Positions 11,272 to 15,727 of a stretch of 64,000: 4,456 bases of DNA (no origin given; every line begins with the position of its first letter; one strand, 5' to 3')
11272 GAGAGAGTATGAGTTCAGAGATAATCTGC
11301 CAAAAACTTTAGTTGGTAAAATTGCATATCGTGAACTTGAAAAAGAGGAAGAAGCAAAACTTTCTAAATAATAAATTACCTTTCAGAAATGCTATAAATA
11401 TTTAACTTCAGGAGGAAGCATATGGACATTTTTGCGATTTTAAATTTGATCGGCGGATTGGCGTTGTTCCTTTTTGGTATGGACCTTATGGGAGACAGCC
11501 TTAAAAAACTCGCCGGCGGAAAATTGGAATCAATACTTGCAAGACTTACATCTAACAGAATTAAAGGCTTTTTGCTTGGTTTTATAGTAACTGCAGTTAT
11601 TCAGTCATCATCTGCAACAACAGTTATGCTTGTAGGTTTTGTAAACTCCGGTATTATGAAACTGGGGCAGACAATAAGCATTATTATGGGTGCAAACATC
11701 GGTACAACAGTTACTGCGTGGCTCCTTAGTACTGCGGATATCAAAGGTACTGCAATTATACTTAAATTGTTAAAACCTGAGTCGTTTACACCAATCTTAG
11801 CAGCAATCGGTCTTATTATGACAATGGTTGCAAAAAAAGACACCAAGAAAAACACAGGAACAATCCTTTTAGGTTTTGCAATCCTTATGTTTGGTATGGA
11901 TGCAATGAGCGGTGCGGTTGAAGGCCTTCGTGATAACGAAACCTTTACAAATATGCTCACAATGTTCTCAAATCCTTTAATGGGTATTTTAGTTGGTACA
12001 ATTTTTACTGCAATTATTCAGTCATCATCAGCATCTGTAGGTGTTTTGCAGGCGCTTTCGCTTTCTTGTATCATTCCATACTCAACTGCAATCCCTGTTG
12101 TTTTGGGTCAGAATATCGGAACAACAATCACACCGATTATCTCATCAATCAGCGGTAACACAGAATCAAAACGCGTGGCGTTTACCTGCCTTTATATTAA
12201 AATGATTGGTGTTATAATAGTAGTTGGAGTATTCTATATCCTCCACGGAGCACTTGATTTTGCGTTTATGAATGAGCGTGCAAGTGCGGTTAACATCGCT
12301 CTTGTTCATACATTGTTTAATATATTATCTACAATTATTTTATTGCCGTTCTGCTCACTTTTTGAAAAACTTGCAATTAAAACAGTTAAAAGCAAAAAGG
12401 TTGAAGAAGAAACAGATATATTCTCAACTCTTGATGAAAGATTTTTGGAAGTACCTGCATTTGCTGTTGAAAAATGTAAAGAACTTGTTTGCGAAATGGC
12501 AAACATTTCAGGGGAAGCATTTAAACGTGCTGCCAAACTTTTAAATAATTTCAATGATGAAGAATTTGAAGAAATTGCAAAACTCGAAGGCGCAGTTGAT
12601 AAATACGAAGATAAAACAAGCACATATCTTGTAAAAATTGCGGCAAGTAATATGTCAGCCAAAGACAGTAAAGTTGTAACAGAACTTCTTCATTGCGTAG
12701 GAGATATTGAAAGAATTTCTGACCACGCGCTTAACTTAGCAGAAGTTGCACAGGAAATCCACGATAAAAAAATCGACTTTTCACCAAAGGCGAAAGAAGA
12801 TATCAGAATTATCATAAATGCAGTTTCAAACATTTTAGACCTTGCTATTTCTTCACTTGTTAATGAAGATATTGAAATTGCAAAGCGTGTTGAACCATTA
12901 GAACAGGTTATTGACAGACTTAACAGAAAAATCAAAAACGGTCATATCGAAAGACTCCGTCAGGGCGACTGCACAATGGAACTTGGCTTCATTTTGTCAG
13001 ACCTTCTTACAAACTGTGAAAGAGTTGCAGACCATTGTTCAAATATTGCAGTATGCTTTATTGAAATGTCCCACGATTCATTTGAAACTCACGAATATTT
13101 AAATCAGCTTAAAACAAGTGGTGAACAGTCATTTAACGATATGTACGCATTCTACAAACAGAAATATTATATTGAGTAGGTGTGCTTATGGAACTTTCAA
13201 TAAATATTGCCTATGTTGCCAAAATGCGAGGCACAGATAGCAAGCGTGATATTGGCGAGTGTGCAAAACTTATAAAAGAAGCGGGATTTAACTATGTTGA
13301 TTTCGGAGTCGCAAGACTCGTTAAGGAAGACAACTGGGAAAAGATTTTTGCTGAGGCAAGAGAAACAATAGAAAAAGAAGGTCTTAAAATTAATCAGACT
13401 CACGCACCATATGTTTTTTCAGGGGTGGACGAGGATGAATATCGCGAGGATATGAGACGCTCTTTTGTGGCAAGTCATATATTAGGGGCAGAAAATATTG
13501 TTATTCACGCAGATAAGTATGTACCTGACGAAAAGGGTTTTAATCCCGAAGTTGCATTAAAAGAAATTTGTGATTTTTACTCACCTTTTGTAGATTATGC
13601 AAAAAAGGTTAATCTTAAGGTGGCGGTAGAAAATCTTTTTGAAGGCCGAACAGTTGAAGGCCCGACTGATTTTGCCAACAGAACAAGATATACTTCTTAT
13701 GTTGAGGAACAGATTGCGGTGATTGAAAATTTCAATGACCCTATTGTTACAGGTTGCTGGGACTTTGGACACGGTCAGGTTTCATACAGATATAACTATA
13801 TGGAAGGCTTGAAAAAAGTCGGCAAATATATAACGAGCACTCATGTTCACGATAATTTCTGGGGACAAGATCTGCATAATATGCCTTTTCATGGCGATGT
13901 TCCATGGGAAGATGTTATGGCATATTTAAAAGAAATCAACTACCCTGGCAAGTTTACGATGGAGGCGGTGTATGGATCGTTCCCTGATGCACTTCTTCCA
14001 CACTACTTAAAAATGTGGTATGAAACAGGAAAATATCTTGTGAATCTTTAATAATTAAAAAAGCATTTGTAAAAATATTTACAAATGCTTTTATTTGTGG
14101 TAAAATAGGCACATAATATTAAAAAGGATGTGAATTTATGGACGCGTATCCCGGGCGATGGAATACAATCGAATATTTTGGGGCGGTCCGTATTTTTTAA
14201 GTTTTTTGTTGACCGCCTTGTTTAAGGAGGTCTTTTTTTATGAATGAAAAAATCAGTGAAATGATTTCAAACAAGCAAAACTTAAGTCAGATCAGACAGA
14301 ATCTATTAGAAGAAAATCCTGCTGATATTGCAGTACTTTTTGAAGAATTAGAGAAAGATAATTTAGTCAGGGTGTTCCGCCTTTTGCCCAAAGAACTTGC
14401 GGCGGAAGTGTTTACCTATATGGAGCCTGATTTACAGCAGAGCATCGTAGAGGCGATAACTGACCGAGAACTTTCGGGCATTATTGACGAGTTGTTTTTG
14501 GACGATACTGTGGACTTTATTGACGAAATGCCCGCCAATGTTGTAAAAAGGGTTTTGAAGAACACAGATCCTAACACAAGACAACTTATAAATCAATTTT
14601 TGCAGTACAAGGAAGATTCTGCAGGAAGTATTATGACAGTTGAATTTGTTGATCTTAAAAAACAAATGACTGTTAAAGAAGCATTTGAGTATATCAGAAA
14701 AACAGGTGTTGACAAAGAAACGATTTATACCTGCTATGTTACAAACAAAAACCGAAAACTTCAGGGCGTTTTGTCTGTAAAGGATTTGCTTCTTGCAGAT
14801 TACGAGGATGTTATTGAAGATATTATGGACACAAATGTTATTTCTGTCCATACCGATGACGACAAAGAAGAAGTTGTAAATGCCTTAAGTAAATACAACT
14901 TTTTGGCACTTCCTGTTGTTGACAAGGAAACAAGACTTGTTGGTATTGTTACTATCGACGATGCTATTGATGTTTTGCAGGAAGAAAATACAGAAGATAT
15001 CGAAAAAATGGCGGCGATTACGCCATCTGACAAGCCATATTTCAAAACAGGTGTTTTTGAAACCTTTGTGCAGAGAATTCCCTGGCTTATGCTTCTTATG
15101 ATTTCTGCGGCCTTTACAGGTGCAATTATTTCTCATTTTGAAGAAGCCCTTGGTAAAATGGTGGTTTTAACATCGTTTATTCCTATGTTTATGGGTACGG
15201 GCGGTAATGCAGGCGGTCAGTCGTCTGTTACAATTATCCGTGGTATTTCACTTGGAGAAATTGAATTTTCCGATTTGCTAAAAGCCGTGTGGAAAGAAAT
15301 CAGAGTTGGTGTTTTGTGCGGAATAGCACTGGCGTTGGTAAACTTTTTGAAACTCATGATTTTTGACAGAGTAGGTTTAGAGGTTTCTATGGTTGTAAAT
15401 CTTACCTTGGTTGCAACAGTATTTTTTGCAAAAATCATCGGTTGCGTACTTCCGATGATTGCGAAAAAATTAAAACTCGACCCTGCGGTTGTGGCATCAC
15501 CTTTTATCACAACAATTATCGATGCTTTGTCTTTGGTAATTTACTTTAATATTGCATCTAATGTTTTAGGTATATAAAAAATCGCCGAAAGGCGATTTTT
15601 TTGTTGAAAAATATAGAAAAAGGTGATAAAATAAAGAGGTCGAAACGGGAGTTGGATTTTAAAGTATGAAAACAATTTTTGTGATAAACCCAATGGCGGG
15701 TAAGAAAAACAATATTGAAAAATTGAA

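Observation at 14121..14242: Leader peptide-controlled attenuator in front of mgtE (not an M-box)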

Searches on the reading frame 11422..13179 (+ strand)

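Call 5: search_protein_families(library=pfam, proteins=[window:11422-13179:+])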
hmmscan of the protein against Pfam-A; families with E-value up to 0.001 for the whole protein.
window:11422-13179:+ (585 aa): 2 families
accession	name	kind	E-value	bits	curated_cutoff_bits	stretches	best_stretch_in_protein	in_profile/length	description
PF02690.20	Na_Pi_cotrans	-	6e-63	211.4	29.1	2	15-163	1-136/137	Na+/Pi-cotransporter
PF01895.24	PhoU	-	3.6e-31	107.8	23.5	2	357-442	2-88/89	PhoU domain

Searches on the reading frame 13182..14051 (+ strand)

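Call 5: search_protein_families(library=pfam, proteins=[window:13182-14051:+])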
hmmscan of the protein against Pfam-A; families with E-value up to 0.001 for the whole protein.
window:13182-14051:+ (289 aa): 1 family
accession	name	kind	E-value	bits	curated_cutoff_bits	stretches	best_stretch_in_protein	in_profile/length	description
PF01261.30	AP_endonuc_2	-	2.2e-25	90.2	31.1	1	29-265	2-232/249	Xylose isomerase-like TIM barrel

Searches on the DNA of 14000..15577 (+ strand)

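Call 4: search_rna_families(source=window, start=14000, end=14300, threshold=evalue, max_evalue=10, show_alignments=3)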
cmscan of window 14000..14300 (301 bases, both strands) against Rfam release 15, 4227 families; matches with E-value up to 10: 17.
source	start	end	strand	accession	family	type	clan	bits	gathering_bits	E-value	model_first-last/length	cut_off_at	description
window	14051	14112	-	RF04312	trpB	Cis-reg;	-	20.8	59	1.1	1-107/107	no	trpB ncRNA motif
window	14054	14097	+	RF03996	mir-3012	Gene; miRNA;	-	19.4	90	0.42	1-68/68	no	mir-3012 microRNA precursor family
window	14058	14151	-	RF02450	ncr1175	Gene; sRNA;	-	19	60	0.34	1-110/110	no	Bacillus sRNA ncr1175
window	14018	14091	+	RF02503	Atu_C9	Gene; sRNA;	-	17.4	40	0.01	121-192/192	no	Rhizobiales sRNA Atu_C9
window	14060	14091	+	RF04205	MIR2606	Gene; miRNA;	-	16.5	139.7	7.6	1-165/165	no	MIR2606 microRNA precursor family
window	14041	14092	+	RF01822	RsaJ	Gene; sRNA;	-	15.1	100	0.19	236-287/287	no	RNA Staph. aureus A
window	14260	14294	-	RF00727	bantam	Gene; miRNA;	CL00091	15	61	4.7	28-62/82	no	bantam microRNA precursor family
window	14045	14108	+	RF01413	miR-430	Gene; miRNA;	CL00096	14.7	47.3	5.7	1-70/70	no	miR-430 microRNA precursor family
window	14247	14281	-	RF01345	CRISPR-DR35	Gene; CRISPR;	-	14.6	35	4.3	1-36/36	no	CRISPR RNA direct repeat element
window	14032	14120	-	RF04128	MIR8562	Gene; miRNA;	-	14.1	211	2.7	69-174/242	no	MIR8562 microRNA precursor family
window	14157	14239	+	RF01859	Phe_leader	Cis-reg; leader;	-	14.1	55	9.2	1-125/125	no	Phenylalanine leader peptide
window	14060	14090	+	RF03396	mir-2814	Gene; miRNA;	-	13.8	90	9.7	1-87/87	no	mir-2814 microRNA precursor family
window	14052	14168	+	RF01496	Afu_182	Gene; sRNA;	-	12.2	65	6.1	1-195/195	no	A. fumigatus sRNA Afu_182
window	14032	14120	+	RF04128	MIR8562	Gene; miRNA;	-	11.8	211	8.7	69-174/242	no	MIR8562 microRNA precursor family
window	14149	14241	+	RF02837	anti-hemB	Gene; sRNA;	-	11.5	49.5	4.1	1-81/81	no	Burkholderia RNA 7 (anti-hemB)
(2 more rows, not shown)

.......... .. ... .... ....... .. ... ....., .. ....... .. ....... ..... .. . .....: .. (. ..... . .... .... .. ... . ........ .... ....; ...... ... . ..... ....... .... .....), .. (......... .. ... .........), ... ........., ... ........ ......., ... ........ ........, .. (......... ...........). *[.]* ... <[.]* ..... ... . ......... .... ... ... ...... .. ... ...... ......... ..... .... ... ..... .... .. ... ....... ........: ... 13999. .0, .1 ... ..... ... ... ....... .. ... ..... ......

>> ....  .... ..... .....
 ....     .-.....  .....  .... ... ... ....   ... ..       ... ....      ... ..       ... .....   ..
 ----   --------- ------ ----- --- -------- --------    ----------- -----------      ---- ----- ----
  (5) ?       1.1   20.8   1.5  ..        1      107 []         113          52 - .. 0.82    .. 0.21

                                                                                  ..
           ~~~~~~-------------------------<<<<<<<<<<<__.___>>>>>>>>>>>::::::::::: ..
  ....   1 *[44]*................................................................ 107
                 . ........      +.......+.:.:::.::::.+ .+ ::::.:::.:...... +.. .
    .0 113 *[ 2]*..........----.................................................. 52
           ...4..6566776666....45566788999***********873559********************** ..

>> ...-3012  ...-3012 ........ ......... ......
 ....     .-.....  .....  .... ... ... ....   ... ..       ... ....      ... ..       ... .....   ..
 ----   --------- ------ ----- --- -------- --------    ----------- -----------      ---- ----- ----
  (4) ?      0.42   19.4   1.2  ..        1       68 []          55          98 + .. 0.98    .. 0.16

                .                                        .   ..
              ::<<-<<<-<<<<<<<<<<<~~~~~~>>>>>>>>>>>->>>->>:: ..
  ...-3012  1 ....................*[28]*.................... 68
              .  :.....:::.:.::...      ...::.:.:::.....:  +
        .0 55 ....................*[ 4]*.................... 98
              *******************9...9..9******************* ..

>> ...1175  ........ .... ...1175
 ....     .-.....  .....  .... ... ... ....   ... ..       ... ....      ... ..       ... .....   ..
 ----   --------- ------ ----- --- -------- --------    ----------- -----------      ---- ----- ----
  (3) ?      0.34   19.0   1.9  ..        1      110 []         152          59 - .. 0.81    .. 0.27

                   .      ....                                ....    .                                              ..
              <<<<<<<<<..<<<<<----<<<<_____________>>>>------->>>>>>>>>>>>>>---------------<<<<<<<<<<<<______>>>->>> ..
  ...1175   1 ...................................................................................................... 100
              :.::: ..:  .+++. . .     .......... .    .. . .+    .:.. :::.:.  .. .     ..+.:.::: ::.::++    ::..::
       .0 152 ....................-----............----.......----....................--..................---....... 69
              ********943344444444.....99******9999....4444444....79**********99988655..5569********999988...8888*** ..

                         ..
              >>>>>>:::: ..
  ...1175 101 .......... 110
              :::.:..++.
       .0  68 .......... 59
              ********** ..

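Call 13: search_rna_families(sources=[L004, L006, L008, L010, L016, L017, L020, L023, L025, L034, L041, L043, L048, L059, L065, L071, L072, L076, L014, L015], threshold=gathering)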
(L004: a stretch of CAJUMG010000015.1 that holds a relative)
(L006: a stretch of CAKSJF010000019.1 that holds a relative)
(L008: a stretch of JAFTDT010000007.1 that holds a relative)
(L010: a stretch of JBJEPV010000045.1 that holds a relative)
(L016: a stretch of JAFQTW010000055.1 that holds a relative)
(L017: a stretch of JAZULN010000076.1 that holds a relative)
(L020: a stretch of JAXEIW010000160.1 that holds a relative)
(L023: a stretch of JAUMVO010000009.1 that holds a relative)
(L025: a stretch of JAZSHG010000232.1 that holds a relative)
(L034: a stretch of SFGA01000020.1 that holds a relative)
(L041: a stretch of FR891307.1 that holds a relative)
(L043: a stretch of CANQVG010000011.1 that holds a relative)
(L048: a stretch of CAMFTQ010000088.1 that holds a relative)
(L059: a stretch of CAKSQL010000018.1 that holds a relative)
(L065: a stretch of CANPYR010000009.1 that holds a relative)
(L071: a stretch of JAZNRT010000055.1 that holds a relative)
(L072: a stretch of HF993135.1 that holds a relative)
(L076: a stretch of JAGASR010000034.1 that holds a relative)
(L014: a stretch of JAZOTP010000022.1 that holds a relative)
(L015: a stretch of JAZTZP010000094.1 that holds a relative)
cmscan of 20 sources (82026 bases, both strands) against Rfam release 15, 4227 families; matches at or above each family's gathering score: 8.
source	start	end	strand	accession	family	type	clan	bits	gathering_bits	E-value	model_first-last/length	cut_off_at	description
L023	1108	1267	+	RF00380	Magnesium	Cis-reg; riboswitch;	-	105.8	44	2e-22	1-169/169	no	M-box riboswitch aptamer (ykoK leader)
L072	1125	1284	+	RF00380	Magnesium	Cis-reg; riboswitch;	-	104.3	44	4.9e-22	1-169/169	no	M-box riboswitch aptamer (ykoK leader)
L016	1106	1262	+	RF00380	Magnesium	Cis-reg; riboswitch;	-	98.3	44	1.8e-20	1-169/169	no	M-box riboswitch aptamer (ykoK leader)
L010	905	1064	+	RF00380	Magnesium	Cis-reg; riboswitch;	-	98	44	2.2e-20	1-169/169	no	M-box riboswitch aptamer (ykoK leader)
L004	977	1133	+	RF00380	Magnesium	Cis-reg; riboswitch;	-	92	44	8.4e-19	1-169/169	no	M-box riboswitch aptamer (ykoK leader)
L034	1093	1298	+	RF00380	Magnesium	Cis-reg; riboswitch;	-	68.8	44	1.1e-12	1-169/169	no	M-box riboswitch aptamer (ykoK leader)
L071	2990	3063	+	RF00005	tRNA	Gene; tRNA;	CL00001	66.3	29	4.1e-12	1-71/71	no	tRNA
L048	899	972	-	RF00005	tRNA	Gene; tRNA;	CL00001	64.6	29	1.3e-11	1-71/71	no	tRNA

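Call 41: search_rna_families(sources=[L001, L002, L003, L005, L007, L009, L011, L012, L013, L018, L019, L021, L022, L024, L026, L027, L028, L029, L030, L031], threshold=gathering)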
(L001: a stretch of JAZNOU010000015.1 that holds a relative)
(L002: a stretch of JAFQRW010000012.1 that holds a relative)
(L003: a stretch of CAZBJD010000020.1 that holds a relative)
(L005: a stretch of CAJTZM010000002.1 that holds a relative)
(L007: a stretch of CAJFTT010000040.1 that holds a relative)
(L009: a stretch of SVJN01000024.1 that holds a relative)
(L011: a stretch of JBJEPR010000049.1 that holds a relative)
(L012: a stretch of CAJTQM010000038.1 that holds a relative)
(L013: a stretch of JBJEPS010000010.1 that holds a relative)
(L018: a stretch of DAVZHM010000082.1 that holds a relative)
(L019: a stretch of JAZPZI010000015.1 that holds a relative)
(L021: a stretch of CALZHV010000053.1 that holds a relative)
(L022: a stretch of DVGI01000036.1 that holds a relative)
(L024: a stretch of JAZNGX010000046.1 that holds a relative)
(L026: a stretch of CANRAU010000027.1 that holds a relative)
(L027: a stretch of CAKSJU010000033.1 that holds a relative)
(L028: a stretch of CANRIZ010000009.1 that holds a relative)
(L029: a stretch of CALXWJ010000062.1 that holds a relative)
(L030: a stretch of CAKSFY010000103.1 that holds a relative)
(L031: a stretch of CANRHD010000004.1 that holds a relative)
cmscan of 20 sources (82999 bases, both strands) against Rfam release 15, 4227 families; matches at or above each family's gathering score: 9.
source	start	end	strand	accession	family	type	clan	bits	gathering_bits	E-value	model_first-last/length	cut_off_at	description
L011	185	345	+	RF00380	Magnesium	Cis-reg; riboswitch;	-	105.5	44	2.4e-22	1-169/169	no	M-box riboswitch aptamer (ykoK leader)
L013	1069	1229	+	RF00380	Magnesium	Cis-reg; riboswitch;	-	105.5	44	2.4e-22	1-169/169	no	M-box riboswitch aptamer (ykoK leader)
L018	1076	1234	+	RF00380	Magnesium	Cis-reg; riboswitch;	-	100.9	44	3.9e-21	1-169/169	no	M-box riboswitch aptamer (ykoK leader)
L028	1086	1242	+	RF00380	Magnesium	Cis-reg; riboswitch;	-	100.8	44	4.2e-21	1-169/169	no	M-box riboswitch aptamer (ykoK leader)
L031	1090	1246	+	RF00380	Magnesium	Cis-reg; riboswitch;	-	99.6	44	8.5e-21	1-169/169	no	M-box riboswitch aptamer (ykoK leader)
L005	992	1147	+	RF00380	Magnesium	Cis-reg; riboswitch;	-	92.5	44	6.4e-19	1-169/169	no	M-box riboswitch aptamer (ykoK leader)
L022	1086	1247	+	RF00380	Magnesium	Cis-reg; riboswitch;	-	91.5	44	1.1e-18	1-169/169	no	M-box riboswitch aptamer (ykoK leader)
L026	1106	1262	+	RF00380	Magnesium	Cis-reg; riboswitch;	-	91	44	1.6e-18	1-169/169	no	M-box riboswitch aptamer (ykoK leader)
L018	535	618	-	RF00005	tRNA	Gene; tRNA;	CL00001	58.3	29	6.8e-10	1-71/71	no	tRNA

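Call 42: search_rna_families(sources=[L032, L033, L035, L036, L037, L038, L039, L040, L042, L044, L045, L046, L047, L049, L050, L051, L052, L053, L054, L055], threshold=gathering)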
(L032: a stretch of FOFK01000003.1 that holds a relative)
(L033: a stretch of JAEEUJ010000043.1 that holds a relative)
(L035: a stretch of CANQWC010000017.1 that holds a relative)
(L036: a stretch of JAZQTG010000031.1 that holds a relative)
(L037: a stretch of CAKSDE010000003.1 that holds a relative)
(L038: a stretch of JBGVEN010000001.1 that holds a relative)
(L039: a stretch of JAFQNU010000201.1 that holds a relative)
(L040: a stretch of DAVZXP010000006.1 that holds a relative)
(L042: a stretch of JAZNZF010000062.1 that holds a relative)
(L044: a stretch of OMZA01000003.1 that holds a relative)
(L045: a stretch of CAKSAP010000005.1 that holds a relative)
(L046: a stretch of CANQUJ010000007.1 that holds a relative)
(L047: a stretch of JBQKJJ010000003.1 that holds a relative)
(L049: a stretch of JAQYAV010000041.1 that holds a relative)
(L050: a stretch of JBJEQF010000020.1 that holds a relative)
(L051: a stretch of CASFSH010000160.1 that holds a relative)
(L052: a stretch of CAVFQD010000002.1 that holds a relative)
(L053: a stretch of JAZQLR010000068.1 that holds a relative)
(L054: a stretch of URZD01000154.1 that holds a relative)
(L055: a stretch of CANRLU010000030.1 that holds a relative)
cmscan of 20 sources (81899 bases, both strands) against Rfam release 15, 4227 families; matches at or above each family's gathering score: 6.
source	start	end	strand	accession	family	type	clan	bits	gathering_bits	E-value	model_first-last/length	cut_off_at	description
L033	1085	1267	+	RF00380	Magnesium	Cis-reg; riboswitch;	-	90.8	44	1.7e-18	1-169/169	no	M-box riboswitch aptamer (ykoK leader)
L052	1110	1296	+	RF00380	Magnesium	Cis-reg; riboswitch;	-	77.9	44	4.3e-15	1-169/169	no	M-box riboswitch aptamer (ykoK leader)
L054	1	132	+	RF00380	Magnesium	Cis-reg; riboswitch;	-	74.3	44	3.8e-14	31-169/169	5'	M-box riboswitch aptamer (ykoK leader)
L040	1093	1298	+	RF00380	Magnesium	Cis-reg; riboswitch;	-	68.8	44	1.1e-12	1-169/169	no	M-box riboswitch aptamer (ykoK leader)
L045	1094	1299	+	RF00380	Magnesium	Cis-reg; riboswitch;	-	68.8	44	1.1e-12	1-169/169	no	M-box riboswitch aptamer (ykoK leader)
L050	873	946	-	RF00005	tRNA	Gene; tRNA;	CL00001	64.6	29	1.3e-11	1-71/71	no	tRNA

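Call 43: search_rna_families(sources=[L056, L057, L058, L060, L061, L062, L063, L064, L066, L067, L068, L069, L070, L073, L074, L075, L077, L078, L079, L080], threshold=gathering)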
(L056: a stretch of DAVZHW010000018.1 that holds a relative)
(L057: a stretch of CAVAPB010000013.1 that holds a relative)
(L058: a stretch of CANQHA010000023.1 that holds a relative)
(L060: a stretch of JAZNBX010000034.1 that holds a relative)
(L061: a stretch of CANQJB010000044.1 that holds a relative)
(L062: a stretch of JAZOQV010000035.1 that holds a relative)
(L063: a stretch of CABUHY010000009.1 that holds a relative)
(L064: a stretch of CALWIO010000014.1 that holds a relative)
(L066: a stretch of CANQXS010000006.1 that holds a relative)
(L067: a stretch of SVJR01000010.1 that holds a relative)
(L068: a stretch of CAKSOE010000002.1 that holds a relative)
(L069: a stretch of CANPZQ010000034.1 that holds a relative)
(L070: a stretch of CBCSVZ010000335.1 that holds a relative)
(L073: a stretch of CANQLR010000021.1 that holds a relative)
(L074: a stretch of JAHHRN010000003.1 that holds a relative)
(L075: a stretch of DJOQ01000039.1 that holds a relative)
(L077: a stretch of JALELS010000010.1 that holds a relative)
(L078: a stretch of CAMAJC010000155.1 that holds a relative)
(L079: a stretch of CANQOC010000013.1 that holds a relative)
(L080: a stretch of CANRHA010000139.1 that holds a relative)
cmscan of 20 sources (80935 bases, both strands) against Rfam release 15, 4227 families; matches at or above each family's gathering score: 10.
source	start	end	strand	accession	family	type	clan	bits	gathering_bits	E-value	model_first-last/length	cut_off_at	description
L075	1126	1285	+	RF00380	Magnesium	Cis-reg; riboswitch;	-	105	44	3.2e-22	1-169/169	no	M-box riboswitch aptamer (ykoK leader)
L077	1126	1285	+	RF00380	Magnesium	Cis-reg; riboswitch;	-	105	44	3.2e-22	1-169/169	no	M-box riboswitch aptamer (ykoK leader)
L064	1137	1294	+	RF00380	Magnesium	Cis-reg; riboswitch;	-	104.8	44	3.5e-22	1-169/169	no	M-box riboswitch aptamer (ykoK leader)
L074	1114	1269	+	RF00380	Magnesium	Cis-reg; riboswitch;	-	96.6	44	5.2e-20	1-169/169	no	M-box riboswitch aptamer (ykoK leader)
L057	1108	1294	+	RF00380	Magnesium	Cis-reg; riboswitch;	-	77.9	44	4.2e-15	1-169/169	no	M-box riboswitch aptamer (ykoK leader)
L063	1140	1299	+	RF00380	Magnesium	Cis-reg; riboswitch;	-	73.4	44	6.6e-14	1-169/169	no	M-box riboswitch aptamer (ykoK leader)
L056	1095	1299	+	RF00380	Magnesium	Cis-reg; riboswitch;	-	71.9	44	1.6e-13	1-169/169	no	M-box riboswitch aptamer (ykoK leader)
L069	480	553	+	RF00005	tRNA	Gene; tRNA;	CL00001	64.8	29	1.1e-11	1-71/71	no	tRNA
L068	2963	3047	+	RF00005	tRNA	Gene; tRNA;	CL00001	54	29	9.7e-09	1-71/71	no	tRNA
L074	2882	3078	-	RF00013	6S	Gene;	-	48.1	46.4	1.9e-06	1-187/187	no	6S / SsrS RNA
